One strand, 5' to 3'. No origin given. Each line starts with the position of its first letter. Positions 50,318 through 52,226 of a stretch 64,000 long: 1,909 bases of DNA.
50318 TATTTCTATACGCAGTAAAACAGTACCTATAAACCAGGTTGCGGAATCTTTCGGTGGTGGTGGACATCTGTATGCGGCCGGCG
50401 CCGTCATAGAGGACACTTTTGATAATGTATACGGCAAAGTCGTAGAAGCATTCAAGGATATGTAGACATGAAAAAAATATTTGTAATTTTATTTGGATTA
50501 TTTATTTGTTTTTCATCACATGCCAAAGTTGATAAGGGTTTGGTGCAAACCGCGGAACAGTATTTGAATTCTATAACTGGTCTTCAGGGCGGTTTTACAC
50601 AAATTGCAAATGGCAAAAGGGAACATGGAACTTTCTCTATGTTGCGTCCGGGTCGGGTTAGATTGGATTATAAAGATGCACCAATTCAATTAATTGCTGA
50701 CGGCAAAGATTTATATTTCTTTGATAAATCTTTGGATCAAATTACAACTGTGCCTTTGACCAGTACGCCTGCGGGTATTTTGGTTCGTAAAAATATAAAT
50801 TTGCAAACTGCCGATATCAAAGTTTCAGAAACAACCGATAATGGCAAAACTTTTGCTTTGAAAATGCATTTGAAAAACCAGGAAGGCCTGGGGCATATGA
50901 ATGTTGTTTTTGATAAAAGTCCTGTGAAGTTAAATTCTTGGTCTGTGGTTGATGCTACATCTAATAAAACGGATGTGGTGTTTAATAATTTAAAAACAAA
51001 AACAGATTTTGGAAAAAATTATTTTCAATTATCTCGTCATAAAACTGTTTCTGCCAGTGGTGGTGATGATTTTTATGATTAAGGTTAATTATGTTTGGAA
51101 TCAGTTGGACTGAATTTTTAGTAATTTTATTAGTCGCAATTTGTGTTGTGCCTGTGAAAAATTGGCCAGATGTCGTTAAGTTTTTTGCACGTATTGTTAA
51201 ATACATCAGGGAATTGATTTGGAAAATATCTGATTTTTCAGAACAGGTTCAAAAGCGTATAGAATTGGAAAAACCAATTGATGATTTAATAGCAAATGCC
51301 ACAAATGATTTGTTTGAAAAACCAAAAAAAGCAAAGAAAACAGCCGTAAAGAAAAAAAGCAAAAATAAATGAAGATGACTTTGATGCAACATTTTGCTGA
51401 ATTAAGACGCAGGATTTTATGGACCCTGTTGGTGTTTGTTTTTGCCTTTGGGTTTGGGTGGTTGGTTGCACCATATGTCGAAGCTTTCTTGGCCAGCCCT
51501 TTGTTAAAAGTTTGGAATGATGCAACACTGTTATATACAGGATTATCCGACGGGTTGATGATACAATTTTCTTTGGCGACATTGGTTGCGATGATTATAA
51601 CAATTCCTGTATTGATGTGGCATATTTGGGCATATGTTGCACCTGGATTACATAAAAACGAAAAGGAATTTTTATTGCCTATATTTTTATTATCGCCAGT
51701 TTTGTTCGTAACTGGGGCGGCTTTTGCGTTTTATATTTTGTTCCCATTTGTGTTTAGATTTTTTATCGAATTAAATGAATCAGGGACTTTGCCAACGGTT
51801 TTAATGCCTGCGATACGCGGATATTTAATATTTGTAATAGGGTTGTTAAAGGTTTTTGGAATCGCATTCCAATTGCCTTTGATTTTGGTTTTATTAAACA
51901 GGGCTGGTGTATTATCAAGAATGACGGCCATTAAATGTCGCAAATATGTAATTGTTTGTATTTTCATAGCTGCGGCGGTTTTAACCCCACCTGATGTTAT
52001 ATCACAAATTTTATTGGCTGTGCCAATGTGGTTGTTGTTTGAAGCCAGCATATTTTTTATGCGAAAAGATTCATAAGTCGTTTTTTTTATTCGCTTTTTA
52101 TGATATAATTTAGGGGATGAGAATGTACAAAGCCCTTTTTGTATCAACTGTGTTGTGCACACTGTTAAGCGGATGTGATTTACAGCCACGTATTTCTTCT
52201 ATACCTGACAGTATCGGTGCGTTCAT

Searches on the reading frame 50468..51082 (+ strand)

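Call 8: search_protein_families(library=pfam, proteins=[window:50468-51082:+], max_evalue=0.01)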
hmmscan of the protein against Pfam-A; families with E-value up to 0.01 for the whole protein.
window:50468-51082:+ (204 aa): 1 family
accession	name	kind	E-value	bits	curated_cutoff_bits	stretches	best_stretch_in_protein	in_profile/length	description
PF03548.22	LolA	-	8.9e-24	84.5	23.6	1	35-188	2-164/165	Outer membrane lipoprotein carrier protein LolA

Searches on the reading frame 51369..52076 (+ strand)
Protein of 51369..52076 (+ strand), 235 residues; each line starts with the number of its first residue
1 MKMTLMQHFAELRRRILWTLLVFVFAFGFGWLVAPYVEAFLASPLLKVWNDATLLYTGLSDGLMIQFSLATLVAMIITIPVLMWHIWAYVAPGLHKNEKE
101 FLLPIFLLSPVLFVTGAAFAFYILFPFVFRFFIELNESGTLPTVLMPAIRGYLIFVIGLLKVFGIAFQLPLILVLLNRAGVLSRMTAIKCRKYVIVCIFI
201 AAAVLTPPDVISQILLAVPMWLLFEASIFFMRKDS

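Call 8: search_protein_families(library=pfam, proteins=[window:51369-52076:+], max_evalue=0.01)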
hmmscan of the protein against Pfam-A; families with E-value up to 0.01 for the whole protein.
window:51369-52076:+ (235 aa): 1 family
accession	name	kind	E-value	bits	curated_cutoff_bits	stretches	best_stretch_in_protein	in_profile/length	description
PF00902.23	TatC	-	9.5e-60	202.4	25.1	1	7-219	1-208/208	Sec-independent protein translocase protein (TatC)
